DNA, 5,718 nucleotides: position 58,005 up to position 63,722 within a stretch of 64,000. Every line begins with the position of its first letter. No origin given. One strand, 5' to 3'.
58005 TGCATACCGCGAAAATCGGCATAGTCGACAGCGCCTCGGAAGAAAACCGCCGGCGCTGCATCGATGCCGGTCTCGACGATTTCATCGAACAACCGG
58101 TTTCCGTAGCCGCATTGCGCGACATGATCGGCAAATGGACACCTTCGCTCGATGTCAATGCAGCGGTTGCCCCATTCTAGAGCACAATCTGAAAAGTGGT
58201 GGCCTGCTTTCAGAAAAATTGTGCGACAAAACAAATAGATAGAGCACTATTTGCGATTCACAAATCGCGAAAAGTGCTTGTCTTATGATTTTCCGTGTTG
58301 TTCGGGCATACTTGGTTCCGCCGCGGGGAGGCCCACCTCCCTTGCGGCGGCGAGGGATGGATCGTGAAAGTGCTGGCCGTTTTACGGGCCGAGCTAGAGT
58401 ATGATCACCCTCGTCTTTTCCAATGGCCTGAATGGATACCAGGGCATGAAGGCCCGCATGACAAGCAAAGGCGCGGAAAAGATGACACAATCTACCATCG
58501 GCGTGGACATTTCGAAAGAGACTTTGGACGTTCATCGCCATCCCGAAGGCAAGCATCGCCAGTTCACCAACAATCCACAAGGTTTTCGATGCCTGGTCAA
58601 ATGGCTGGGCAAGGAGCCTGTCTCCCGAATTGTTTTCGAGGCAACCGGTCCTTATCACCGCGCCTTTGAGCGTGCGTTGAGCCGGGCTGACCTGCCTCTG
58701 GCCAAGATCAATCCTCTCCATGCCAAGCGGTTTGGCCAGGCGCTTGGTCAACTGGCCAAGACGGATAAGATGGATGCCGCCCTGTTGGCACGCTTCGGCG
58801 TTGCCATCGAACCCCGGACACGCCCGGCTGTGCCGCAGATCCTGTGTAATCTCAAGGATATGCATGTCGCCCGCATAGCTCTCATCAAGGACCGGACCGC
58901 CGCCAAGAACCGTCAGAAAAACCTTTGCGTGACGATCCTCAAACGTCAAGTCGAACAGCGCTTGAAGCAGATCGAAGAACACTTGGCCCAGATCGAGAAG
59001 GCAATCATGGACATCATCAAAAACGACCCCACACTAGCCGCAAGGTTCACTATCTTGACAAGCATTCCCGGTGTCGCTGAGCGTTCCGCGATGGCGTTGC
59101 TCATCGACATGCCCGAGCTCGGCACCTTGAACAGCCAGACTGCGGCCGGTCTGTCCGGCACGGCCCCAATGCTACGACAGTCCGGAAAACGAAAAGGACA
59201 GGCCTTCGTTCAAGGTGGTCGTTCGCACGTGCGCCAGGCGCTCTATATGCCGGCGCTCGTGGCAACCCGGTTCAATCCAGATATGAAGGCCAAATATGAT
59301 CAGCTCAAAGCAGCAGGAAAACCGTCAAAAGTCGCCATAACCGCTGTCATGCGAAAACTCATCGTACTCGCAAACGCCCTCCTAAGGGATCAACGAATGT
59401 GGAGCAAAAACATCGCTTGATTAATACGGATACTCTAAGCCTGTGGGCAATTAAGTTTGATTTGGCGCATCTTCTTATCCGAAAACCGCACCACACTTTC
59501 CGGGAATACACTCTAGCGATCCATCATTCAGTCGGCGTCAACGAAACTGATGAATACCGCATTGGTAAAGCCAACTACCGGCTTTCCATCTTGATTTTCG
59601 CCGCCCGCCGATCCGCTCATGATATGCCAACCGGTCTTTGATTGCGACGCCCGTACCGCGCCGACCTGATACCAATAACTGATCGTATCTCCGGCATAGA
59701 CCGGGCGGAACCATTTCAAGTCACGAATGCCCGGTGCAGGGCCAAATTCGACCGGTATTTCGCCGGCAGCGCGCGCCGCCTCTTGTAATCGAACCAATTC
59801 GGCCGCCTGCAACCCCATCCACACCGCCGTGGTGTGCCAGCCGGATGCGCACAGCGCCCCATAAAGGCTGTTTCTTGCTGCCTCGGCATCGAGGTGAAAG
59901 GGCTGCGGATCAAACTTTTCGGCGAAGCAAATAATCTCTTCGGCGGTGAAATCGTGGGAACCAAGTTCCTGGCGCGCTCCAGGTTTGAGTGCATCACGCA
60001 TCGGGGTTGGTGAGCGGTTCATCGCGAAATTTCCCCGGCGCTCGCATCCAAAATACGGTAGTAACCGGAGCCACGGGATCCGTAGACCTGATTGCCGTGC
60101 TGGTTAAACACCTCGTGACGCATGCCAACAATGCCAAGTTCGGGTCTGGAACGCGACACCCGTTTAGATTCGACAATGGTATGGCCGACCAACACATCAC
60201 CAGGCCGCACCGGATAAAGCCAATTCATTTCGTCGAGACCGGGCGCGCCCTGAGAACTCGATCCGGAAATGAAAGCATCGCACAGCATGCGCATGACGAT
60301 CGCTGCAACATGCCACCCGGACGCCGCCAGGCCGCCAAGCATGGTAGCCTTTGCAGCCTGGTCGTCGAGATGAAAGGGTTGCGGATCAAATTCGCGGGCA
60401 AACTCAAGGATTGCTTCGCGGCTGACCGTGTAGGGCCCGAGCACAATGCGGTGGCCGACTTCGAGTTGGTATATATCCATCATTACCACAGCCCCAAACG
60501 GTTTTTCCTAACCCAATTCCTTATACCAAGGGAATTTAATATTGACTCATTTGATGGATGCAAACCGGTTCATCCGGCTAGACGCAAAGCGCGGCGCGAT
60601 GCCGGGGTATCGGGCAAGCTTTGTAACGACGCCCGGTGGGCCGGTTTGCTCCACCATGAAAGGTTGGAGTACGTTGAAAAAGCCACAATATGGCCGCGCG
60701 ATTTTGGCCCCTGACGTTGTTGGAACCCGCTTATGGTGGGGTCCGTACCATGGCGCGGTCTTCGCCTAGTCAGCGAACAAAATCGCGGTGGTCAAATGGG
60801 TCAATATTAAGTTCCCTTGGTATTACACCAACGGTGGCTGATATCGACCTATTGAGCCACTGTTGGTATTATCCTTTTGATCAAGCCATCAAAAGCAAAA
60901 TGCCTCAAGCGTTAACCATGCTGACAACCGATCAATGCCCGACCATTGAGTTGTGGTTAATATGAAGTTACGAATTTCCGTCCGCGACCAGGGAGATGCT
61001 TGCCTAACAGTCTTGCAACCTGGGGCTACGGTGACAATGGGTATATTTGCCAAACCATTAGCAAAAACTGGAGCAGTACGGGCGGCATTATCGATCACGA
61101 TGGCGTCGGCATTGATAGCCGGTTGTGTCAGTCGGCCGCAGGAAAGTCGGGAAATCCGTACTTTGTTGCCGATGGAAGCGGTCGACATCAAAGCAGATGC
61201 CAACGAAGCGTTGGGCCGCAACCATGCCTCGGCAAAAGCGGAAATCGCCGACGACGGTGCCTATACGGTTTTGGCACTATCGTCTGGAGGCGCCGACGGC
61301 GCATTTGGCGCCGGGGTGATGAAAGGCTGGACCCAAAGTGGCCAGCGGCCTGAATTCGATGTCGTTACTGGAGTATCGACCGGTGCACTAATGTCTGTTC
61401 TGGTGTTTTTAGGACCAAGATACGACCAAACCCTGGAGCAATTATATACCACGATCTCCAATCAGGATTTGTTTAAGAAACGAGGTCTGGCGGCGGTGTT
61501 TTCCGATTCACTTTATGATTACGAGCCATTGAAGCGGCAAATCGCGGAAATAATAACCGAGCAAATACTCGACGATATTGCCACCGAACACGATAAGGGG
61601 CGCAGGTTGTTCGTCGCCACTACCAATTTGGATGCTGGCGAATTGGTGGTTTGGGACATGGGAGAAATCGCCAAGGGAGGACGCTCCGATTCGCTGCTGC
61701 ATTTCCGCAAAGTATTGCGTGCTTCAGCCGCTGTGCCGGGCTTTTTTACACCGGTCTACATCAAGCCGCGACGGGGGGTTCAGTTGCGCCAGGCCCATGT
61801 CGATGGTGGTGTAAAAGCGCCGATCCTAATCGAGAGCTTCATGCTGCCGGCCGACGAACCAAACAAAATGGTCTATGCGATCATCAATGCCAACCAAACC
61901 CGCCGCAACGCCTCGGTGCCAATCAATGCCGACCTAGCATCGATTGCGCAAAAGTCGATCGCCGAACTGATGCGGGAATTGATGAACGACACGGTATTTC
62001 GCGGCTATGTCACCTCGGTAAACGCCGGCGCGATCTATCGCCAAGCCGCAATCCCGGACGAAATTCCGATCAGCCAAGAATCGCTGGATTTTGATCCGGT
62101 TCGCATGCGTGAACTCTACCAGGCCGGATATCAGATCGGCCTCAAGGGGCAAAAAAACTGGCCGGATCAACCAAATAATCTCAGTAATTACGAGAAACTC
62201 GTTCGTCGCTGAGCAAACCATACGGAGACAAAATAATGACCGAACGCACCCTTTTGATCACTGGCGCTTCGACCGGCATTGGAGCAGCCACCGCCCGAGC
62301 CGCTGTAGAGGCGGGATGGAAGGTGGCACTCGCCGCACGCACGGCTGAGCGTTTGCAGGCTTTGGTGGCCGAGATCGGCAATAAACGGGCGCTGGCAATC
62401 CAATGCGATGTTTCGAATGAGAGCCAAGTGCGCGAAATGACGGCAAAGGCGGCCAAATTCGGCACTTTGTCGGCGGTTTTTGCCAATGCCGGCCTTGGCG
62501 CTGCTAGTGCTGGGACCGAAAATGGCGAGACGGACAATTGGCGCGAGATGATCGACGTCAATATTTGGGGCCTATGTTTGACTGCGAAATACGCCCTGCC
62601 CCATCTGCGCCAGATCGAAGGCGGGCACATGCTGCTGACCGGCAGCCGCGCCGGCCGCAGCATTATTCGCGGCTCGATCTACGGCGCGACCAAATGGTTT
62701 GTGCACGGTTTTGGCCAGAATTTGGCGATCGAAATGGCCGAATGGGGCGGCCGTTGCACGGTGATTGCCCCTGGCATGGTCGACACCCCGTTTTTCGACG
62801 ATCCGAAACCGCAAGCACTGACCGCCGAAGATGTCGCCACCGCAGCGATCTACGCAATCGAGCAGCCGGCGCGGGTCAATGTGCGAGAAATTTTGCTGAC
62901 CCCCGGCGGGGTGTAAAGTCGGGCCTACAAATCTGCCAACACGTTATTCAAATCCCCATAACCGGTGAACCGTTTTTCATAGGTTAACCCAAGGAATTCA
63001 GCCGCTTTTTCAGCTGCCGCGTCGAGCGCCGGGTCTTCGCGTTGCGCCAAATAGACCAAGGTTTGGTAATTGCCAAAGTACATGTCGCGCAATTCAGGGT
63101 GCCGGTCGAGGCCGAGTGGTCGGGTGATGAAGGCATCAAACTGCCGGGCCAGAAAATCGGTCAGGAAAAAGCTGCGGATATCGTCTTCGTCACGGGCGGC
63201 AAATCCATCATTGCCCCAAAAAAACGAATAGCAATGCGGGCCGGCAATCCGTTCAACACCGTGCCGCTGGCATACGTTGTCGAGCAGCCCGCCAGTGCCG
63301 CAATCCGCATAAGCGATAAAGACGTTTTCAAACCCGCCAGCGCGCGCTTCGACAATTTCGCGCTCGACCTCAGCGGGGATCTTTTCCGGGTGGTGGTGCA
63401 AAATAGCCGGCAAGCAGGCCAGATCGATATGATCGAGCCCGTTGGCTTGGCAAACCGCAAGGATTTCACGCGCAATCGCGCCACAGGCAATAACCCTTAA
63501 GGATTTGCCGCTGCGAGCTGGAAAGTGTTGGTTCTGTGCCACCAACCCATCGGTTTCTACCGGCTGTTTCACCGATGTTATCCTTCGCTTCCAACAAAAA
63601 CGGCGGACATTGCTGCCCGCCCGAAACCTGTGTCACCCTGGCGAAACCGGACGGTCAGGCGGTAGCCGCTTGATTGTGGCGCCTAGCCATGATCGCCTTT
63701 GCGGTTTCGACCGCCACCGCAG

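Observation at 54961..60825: Element family with 26-bp terminal inverted repeats, found in intergenic regions; the termini read outward as extended -10-like boxes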

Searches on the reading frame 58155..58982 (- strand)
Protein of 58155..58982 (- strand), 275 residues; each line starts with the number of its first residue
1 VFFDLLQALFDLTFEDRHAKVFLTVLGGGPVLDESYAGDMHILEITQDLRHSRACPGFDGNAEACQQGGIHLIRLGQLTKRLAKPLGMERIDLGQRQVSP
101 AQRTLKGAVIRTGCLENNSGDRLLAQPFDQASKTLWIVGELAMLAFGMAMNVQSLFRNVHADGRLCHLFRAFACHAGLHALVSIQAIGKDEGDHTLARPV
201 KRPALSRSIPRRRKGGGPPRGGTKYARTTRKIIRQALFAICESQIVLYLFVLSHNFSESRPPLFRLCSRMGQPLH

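Call 26: search_protein_families(library=pfam, proteins=[window:58155-58982:-])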
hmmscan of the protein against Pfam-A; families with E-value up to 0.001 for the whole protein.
window:58155-58982:- (275 aa): 0 families

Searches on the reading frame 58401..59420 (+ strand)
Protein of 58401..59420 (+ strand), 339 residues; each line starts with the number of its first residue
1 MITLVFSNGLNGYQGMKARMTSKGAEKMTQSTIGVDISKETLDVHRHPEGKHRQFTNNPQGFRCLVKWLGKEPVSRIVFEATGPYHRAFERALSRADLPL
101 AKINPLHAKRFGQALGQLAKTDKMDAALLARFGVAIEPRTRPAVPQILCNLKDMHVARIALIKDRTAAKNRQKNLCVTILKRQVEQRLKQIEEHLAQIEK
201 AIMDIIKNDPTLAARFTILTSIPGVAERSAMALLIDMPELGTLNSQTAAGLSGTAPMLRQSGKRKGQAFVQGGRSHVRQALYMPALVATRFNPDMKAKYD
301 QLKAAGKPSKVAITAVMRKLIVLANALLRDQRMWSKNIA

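Call 26: search_protein_families(library=pfam, proteins=[window:58401-59420:+])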
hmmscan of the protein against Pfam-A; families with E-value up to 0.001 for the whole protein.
window:58401-59420:+ (339 aa): 2 families
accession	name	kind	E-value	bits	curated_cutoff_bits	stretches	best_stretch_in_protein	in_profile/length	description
PF01548.23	DEDD_Tnp_IS110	-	2e-19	70.3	29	1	33-175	1-149/155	Transposase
PF02371.22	Transposase_20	-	4.9e-15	56.1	21.3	1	218-299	3-86/87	Transposase IS116/IS110/IS902 family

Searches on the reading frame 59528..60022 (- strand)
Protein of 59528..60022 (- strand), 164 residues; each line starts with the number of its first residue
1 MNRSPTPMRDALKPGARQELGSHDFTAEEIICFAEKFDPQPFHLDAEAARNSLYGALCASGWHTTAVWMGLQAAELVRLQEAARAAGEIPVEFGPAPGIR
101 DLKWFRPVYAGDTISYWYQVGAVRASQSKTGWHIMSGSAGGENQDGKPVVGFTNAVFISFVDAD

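Call 26: search_protein_families(library=pfam, proteins=[window:59528-60022:-])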
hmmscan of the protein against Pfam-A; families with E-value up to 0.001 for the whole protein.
window:59528-60022:- (164 aa): 2 families
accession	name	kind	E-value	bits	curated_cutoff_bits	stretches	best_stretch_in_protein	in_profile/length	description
PF01575.25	MaoC_dehydratas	-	2e-08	34.3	27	1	25-122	18-103/123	MaoC like domain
PF13452.11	FAS1_DH_region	-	2e-07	31.7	22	1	26-150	15-130/132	FAS1-like, dehydratase domain region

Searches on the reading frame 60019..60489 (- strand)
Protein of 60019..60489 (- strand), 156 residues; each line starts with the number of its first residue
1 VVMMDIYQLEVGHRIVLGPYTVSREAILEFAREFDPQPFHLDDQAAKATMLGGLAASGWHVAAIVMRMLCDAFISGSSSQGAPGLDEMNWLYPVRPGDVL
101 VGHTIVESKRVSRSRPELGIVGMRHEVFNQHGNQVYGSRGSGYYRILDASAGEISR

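Call 19: find_encoding_contigs(protein=window:60019-60483:-, flank=3000, max_places=10)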
Protein window:60019-60483:- (154 aa): no gene with exactly this product is on record in the collection.

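Call 26: search_protein_families(library=pfam, proteins=[window:60019-60489:-])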
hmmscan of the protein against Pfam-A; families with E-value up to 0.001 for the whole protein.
window:60019-60489:- (156 aa): 2 families
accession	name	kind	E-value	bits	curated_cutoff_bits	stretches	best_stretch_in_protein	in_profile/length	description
PF01575.25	MaoC_dehydratas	-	1.5e-14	54.1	27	1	19-117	15-111/123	MaoC like domain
PF13452.11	FAS1_DH_region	-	7.8e-08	33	22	1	11-135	3-129/132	FAS1-like, dehydratase domain region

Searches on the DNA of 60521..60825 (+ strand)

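Call 29: search_dna_similar(query=window:60521-60825:+, collection=plasmids, mode=distant, max_evalue=1, max_rows=30)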
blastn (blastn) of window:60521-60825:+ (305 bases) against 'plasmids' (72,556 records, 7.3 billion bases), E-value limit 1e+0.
Records with a match: 1; places in all: 1; records where one place covers at least 80% of the query: 0.
Best place of each record, by identity: 60-80% 1.
By first word of the organism name: Thalassospira 1.
By predicted mobility (MOB-suite, as given by PLSDB): non-mobilizable 1.
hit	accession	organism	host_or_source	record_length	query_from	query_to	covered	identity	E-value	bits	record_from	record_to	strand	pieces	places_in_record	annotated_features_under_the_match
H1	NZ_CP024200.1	Thalassospira marina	-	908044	50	108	19%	78.0%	8e-2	46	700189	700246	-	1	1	none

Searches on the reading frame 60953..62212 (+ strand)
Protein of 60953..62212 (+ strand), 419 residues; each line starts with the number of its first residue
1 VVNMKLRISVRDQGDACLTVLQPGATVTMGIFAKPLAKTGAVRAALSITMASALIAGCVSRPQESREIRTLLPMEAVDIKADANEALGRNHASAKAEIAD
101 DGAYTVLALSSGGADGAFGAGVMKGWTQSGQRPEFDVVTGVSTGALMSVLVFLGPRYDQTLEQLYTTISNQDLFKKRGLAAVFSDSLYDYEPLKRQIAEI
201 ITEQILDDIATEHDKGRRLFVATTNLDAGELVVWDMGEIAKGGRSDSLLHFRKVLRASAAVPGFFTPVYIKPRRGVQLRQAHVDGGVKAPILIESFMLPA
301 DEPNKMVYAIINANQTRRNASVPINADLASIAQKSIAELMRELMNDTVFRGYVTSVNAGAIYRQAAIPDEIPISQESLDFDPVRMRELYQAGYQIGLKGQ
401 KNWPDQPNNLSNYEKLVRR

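Call 26: search_protein_families(library=pfam, proteins=[window:60953-62212:+])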
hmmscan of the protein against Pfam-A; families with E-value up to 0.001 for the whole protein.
window:60953-62212:+ (419 aa): 1 family
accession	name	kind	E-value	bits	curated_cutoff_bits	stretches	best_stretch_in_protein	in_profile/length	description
PF01734.28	Patatin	-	2.2e-25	90.4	27.7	1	107-296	1-190/191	Patatin-like phospholipase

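Call 38: find_homologous_proteins(query=window:60953-62212:+, max_evalue=1e-60)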
Query window:60953-62212:+ (419 aa): 741 proteins with E <= 1e-60 among 8000 candidates; the best 120 are listed.
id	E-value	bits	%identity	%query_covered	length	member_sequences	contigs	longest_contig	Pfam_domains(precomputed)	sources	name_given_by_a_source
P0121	6.6e-271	916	100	99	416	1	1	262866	PF01734.28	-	-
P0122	3.5e-149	515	64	87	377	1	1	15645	PF01734.28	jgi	-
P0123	2.2e-148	513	62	86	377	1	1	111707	PF01734.28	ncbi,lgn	-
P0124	1.0e-144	501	61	91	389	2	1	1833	PF01734.28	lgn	-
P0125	2.2e-144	499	60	90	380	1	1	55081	PF01734.28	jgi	-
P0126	2.3e-143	496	61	90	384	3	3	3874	PF01734.28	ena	-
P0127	3.4e-143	496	60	90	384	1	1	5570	PF01734.28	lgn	-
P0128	8.5e-143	494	58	93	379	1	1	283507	PF01734.28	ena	-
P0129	2.8e-142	493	60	90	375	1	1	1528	PF01734.28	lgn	-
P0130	4.8e-142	492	60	90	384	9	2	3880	PF01734.28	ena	-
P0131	7.8e-142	491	59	90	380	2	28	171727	PF01734.28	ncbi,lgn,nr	ncbi:MAG: patatin family protein [Alphaproteobacteria bacterium]|nr:MAG: patatin family protein [Alp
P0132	1.2e-141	491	60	89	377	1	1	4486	PF01734.28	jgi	jgi:predicted acylesterase/phospholipase RssA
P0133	2.2e-141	490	60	87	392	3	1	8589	PF01734.28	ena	-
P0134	6.2e-141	488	59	89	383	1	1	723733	PF01734.28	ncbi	ncbi:MAG: patatin-like phospholipase family protein [Nitratireductor sp.]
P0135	6.3e-141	488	61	86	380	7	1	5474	PF01734.28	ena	-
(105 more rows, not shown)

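Call 39: find_encoding_contigs(protein=P0123, flank=4000, max_places=3)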
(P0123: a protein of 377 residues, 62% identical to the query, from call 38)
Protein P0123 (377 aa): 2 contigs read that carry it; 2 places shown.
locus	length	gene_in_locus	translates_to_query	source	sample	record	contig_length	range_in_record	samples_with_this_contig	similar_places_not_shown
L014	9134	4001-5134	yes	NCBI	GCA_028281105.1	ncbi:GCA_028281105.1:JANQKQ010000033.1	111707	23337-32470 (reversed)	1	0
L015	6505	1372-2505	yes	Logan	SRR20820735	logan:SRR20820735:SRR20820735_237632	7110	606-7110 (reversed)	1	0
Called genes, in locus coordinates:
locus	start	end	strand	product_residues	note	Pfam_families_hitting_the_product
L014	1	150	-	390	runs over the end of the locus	PF00355:Rieske, PF00848:Ring_hydroxyl_A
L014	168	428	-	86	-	-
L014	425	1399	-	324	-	PF00809:Pterin_bind, PF03599:CdhD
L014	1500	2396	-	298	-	PF02219:MTHFR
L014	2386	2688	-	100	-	PF13769:Virulence_fact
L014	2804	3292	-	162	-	PF01575:MaoC_dehydratas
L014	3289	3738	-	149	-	PF01575:MaoC_dehydratas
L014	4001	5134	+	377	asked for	PF01734:Patatin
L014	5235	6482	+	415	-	PF00266:Aminotran_5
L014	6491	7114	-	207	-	PF07796:DUF1638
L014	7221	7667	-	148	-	PF00583:Acetyltransf_1, PF13673:Acetyltransf_10, PF13508:Acetyltransf_7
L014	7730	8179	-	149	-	PF10604:Polyketide_cyc2 (weak), PF08327:AHSA1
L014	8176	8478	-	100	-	PF12840:HTH_20, PF25212:HVO_A0114, PF01022:HTH_5, PF01047:MarR, PF12802:MarR_2, PF13412:HTH_24, PF01978:TrmB (weak), PF08279:HTH_11, +1 more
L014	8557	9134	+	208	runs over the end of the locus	PF02798:GST_N, PF13417:GST_N_3, PF13409:GST_N_2, PF00043:GST_C (weak), PF13410:GST_C_2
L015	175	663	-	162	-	PF01575:MaoC_dehydratas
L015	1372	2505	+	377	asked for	PF01734:Patatin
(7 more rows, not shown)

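Call 40: find_encoding_contigs(protein=P0122, flank=4000, max_places=3)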
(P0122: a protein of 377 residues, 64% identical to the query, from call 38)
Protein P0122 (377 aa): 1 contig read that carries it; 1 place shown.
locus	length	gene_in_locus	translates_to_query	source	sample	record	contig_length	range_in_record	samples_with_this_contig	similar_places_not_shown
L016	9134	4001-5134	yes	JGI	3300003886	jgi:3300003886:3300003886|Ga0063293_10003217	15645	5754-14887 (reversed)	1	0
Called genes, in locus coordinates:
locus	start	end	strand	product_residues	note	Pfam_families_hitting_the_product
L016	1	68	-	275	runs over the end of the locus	?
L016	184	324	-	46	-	-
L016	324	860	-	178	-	PF03466:LysR_substrate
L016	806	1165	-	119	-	PF00126:HTH_1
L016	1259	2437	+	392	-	-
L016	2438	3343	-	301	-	PF02219:MTHFR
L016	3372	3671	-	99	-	PF13769:Virulence_fact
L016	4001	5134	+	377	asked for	PF01734:Patatin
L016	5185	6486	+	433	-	PF12974:Phosphonate-bd, PF00196:GerE, PF08281:Sigma70_r4_2 (weak)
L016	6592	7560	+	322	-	PF13531:SBP_bac_11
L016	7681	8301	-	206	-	PF07796:DUF1638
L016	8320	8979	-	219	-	-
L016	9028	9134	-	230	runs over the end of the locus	PF02607:B12-binding_2, PF02310:B12-binding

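Call 69: find_encoding_contigs(protein=P0134, flank=2500, max_places=1)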
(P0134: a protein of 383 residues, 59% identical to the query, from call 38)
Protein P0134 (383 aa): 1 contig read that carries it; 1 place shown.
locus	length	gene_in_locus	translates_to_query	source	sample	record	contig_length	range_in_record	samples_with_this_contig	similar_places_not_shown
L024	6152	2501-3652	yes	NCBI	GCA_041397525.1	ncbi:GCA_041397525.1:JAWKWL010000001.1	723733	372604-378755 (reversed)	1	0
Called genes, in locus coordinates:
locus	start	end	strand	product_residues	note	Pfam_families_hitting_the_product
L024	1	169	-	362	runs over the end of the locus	PF02219:MTHFR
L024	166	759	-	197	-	PF12225:DUF5981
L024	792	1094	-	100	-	PF13769:Virulence_fact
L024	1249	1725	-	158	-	PF01575:MaoC_dehydratas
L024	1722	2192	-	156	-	PF01575:MaoC_dehydratas, PF13452:FAS1_DH_region (weak)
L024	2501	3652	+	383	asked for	PF01734:Patatin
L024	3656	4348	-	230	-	PF00702:Hydrolase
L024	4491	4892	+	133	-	-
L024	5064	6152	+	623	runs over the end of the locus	PF00656:Peptidase_C14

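Call 70: find_encoding_contigs(protein=P0128, flank=2500, max_places=1)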
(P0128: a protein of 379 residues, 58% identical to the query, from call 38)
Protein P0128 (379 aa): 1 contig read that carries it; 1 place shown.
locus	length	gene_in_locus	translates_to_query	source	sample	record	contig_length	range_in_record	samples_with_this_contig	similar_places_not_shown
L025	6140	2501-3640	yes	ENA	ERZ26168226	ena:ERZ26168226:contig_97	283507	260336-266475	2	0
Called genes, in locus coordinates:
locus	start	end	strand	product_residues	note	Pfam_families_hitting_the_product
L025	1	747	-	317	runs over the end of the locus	PF00809:Pterin_bind, PF03599:CdhD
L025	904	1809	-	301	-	PF02219:MTHFR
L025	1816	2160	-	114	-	PF13769:Virulence_fact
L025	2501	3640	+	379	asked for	PF01734:Patatin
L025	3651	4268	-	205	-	PF07796:DUF1638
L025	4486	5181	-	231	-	PF02607:B12-binding_2, PF02310:B12-binding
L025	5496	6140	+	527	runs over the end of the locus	PF06253:MTTB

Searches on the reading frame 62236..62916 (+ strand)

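Call 26: search_protein_families(library=pfam, proteins=[window:62236-62916:+])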
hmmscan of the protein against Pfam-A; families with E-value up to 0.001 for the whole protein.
window:62236-62916:+ (226 aa): 5 families
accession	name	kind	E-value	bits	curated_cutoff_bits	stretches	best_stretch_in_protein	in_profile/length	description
PF00106.31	adh_short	-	2.1e-43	148.5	26.6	1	5-188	2-188/195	short chain dehydrogenase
PF13561.12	adh_short_C2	-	1.5e-32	113.6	27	1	10-199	1-194/236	Enoyl-(Acyl carrier protein) reductase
PF08659.16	KR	-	2.2e-08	34.7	22.6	1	5-158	2-158/180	KR domain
PF03435.24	Sacchrp_dh_NADP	-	0.00019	22.2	25.1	1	7-71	2-68/129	Saccharopine dehydrogenase NADP binding domain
PF01370.27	Epimerase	-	0.00099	19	20.9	0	7-72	2-63/240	NAD dependent epimerase/dehydratase family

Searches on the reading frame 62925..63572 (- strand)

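Call 26: search_protein_families(library=pfam, proteins=[window:62925-63572:-])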
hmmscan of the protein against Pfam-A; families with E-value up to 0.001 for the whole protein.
window:62925-63572:- (215 aa): 1 family
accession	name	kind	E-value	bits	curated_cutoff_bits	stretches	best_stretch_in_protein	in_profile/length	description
PF07796.16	DUF1638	-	1.5e-27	96.9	27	1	53-212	1-161/161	Protein of unknown function (DUF1638)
